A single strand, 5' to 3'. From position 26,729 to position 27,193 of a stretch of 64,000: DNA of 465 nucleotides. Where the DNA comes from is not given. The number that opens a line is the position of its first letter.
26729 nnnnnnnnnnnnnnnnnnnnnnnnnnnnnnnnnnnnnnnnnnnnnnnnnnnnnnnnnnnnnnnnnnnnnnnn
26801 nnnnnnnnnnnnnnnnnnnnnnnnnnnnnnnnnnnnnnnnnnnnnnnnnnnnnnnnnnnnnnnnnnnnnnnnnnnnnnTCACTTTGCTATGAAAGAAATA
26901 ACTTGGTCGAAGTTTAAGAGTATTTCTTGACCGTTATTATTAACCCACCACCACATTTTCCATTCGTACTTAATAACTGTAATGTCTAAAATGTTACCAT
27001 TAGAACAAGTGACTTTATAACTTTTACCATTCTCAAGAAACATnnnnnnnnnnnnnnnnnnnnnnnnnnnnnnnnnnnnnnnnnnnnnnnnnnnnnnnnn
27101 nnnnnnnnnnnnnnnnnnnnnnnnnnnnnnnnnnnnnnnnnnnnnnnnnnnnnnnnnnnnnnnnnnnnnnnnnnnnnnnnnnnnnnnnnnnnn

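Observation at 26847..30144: Intact IS1-family cargo transposon with 8-bp target-site duplication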

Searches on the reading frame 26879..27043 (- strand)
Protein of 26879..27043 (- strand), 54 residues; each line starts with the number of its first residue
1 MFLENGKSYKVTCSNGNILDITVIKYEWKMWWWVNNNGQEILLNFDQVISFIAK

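Call 4: search_protein_families(library=pfam, proteins=[window:26879-27043:-], max_evalue=0.1)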
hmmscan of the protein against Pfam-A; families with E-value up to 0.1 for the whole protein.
window:26879-27043:- (54 aa): 0 families

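Call 5: search_protein_families(library=ncbifam, proteins=[window:26879-27043:-], max_evalue=0.1)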
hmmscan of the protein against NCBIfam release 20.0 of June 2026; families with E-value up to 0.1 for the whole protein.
window:26879-27043:- (54 aa): 0 families

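Call 20: search_protein_families(library=padloc, proteins=[window:26879-27043:-], max_evalue=0.1)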
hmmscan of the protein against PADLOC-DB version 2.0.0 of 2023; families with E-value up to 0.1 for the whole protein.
window:26879-27043:- (54 aa): 0 families

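Call 21: search_protein_families(library=phrogs, proteins=[window:26879-27043:-], max_evalue=0.1)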
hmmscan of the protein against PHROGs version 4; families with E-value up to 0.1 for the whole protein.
window:26879-27043:- (54 aa): 0 families

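Call 101: search_protein_representatives(protein=window:26879-27043:-)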
Query: 54 residues. Proteins with E-value up to 0.001 (for the whole library): 3; up to 1e-10: 1; up to 1e-30: 0. The best 3 are listed.
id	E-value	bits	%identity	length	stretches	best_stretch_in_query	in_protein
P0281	1.0e-11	60.0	31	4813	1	4-42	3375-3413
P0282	5.7e-07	45.1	39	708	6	30-51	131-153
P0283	9.3e-04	35.0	38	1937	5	10-44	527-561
